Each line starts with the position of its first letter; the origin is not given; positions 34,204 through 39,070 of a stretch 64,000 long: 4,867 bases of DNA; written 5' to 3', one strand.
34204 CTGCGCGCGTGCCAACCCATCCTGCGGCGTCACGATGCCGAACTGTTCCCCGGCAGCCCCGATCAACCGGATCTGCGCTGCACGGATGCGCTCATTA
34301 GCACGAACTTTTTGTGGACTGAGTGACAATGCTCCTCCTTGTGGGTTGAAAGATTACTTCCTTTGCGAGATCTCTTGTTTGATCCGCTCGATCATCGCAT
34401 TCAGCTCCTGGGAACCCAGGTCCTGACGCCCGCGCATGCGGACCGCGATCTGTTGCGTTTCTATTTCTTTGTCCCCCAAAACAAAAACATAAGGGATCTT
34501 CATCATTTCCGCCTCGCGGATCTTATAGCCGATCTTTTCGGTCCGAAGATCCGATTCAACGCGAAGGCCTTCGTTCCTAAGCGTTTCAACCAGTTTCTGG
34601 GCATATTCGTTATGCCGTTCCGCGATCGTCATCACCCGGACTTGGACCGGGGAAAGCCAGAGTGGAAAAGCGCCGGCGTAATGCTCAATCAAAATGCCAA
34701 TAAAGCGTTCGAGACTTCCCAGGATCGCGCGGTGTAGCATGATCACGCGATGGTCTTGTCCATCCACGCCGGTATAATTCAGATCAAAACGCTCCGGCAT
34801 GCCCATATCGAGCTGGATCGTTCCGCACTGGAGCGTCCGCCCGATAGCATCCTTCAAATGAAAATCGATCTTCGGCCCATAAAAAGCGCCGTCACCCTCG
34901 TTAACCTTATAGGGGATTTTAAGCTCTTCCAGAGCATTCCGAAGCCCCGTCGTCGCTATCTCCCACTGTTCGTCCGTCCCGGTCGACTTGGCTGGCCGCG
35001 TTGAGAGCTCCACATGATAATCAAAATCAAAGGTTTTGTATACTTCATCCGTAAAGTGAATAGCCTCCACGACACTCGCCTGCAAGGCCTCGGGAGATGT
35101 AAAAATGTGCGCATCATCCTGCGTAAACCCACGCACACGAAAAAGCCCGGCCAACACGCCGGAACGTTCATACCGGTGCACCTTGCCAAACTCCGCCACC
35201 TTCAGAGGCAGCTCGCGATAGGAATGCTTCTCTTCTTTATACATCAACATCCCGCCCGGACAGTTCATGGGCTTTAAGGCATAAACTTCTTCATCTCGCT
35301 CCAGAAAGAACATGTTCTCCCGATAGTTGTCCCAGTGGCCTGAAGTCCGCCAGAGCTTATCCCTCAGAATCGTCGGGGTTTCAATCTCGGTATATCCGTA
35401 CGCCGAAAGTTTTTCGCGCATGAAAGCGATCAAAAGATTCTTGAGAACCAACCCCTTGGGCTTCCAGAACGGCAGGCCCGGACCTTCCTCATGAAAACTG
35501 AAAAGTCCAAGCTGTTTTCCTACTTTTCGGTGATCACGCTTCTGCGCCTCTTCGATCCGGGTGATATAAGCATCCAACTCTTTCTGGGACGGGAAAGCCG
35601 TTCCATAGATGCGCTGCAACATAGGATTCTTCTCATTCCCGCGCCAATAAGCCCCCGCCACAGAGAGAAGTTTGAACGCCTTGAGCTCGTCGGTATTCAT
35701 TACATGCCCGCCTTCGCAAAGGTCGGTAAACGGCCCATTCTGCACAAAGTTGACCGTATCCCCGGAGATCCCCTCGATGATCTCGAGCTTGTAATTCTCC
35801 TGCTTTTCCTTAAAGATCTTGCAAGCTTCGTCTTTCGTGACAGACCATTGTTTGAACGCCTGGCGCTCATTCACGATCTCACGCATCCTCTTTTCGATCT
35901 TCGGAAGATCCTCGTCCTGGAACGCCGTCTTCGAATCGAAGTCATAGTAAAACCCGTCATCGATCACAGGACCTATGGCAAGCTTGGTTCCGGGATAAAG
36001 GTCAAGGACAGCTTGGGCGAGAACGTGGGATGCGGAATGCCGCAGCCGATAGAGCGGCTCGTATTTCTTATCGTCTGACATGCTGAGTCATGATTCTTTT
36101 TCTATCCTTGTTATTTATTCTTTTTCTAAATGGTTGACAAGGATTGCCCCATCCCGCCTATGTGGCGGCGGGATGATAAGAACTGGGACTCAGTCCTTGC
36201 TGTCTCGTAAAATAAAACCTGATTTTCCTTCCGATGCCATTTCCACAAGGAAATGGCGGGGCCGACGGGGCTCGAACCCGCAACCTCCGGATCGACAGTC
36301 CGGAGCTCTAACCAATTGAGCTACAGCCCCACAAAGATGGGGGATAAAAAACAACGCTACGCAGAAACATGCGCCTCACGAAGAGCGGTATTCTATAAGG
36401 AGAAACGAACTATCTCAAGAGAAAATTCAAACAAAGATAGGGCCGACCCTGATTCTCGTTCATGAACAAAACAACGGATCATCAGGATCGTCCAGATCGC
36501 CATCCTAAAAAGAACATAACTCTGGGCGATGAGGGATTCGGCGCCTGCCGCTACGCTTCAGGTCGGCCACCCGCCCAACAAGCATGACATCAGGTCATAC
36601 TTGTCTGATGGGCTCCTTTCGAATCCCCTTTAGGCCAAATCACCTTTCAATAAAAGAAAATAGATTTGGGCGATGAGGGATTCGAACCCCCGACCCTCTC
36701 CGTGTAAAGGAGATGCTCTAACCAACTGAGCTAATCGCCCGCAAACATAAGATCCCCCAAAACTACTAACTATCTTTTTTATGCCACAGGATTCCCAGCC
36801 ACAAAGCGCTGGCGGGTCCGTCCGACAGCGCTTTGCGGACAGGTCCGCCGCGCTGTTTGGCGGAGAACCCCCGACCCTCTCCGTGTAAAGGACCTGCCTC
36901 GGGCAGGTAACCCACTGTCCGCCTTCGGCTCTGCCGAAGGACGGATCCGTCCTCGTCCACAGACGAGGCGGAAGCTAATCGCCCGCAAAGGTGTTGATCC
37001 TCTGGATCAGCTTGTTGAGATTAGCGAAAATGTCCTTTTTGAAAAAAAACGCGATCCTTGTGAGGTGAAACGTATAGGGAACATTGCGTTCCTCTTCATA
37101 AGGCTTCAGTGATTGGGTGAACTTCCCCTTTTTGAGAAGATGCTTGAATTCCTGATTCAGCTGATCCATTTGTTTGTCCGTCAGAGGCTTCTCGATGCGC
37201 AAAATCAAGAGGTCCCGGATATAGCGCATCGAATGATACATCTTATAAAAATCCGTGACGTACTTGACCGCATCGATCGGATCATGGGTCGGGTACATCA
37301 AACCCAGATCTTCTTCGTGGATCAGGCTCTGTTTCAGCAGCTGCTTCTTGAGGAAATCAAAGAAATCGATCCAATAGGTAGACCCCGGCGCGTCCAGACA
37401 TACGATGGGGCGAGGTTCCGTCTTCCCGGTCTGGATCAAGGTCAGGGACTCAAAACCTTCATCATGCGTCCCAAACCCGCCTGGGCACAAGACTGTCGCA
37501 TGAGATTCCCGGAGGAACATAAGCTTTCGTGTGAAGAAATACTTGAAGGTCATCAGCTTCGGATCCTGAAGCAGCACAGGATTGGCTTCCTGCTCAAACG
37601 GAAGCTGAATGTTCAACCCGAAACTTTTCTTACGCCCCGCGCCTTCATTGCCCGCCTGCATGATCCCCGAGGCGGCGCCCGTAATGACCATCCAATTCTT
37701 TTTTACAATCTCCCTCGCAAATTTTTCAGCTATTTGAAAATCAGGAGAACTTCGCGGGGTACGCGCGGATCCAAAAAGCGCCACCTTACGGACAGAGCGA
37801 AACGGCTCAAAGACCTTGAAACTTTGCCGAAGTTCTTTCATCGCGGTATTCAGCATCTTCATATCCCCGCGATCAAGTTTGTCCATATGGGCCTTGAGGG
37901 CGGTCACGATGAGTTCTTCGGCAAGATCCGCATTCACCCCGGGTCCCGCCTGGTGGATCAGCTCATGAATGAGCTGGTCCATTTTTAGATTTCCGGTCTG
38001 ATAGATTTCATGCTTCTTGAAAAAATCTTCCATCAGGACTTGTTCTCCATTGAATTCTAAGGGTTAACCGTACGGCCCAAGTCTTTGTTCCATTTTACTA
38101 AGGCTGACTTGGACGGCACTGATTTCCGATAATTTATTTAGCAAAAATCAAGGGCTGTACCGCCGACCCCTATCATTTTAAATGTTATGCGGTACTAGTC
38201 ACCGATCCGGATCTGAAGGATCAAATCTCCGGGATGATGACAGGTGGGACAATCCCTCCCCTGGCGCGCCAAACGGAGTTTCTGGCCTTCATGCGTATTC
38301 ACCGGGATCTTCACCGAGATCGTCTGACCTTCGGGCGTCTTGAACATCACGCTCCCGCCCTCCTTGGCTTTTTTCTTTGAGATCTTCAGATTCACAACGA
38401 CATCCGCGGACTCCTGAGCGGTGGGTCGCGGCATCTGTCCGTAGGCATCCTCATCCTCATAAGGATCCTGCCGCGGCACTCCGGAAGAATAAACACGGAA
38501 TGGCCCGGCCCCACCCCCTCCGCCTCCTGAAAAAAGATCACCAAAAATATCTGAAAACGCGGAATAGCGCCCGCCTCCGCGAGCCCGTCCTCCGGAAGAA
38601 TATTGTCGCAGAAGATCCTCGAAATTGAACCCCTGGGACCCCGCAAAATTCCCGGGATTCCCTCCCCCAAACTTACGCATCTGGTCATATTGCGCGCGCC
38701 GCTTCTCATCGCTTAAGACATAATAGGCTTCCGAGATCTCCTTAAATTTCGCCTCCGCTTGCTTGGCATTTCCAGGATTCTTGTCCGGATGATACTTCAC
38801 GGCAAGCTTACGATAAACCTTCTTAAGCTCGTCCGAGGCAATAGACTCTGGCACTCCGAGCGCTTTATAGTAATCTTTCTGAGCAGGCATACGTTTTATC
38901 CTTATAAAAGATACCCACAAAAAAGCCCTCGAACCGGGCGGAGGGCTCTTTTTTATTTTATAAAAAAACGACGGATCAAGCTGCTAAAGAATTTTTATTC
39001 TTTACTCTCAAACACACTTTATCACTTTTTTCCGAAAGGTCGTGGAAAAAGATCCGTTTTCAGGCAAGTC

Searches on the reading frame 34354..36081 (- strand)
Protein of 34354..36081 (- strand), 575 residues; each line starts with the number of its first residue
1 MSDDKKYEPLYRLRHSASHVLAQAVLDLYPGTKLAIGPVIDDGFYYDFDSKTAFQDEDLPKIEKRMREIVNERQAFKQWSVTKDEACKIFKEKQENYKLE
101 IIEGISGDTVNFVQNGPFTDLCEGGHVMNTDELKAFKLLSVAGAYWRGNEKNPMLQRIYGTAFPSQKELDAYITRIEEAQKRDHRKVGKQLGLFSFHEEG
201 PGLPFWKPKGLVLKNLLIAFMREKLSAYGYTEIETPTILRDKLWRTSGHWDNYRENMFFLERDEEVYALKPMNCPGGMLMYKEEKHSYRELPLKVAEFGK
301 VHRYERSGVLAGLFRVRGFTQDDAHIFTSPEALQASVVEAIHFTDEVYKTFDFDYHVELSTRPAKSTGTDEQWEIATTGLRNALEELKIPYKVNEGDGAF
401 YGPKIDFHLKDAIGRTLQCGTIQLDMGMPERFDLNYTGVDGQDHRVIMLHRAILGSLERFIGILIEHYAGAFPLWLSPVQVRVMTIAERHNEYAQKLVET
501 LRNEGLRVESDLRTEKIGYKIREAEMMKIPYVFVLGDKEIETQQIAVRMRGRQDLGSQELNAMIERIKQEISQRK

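Call 56: search_protein_families(library=pfam, proteins=[window:34354-36081:-], max_evalue=0.00001)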
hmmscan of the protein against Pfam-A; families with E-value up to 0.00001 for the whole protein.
window:34354-36081:- (575 aa): 3 families
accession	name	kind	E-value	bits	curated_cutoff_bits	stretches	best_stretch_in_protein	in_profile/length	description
PF00587.30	tRNA-synt_2b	-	1.6e-44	152.6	29.3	1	261-468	4-179/179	tRNA synthetase class II core domain (G, H, P, S and T)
PF03129.25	HGTP_anticodon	-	2.9e-21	75.9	21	1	480-569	1-93/94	Anticodon binding domain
PF07973.19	tRNA_SAD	-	6.8e-13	48.8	24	1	110-159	1-44/44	Threonyl and Alanyl tRNA synthetase second additional domain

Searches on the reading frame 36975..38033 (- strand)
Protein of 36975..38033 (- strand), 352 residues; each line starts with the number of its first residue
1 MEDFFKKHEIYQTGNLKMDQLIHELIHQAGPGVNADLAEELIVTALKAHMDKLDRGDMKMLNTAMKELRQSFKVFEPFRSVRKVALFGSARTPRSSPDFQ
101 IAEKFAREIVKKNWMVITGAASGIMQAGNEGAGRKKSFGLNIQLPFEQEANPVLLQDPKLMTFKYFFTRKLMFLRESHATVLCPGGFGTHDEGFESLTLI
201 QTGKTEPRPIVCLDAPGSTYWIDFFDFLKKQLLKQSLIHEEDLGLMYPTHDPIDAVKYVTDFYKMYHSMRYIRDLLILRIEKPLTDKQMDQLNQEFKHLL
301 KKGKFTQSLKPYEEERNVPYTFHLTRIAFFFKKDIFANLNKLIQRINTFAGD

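Call 56: search_protein_families(library=pfam, proteins=[window:36975-38033:-], max_evalue=0.00001)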
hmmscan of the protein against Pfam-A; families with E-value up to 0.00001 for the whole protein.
window:36975-38033:- (352 aa): 2 families
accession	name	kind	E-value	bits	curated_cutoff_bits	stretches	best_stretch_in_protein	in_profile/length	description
PF03641.19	Lysine_decarbox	-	2.4e-22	80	27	1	126-258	2-130/131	Possible lysine decarboxylase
PF18306.6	LDcluster4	-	1.4e-10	41.4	26.3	1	83-193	3-110/151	SLOG cluster4 family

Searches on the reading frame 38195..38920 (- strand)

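Call 56: search_protein_families(library=pfam, proteins=[window:38195-38920:-], max_evalue=0.00001)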
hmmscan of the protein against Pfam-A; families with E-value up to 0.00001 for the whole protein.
window:38195-38920:- (241 aa): 2 families
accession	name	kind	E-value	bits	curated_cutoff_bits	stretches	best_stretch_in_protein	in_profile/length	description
PF00226.36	DnaJ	-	3.4e-25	88.3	27.8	1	16-79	1-63/63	DnaJ domain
PF01556.23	DnaJ_C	-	2.3e-07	31.4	26.6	1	170-239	81-149/152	DnaJ C terminal domain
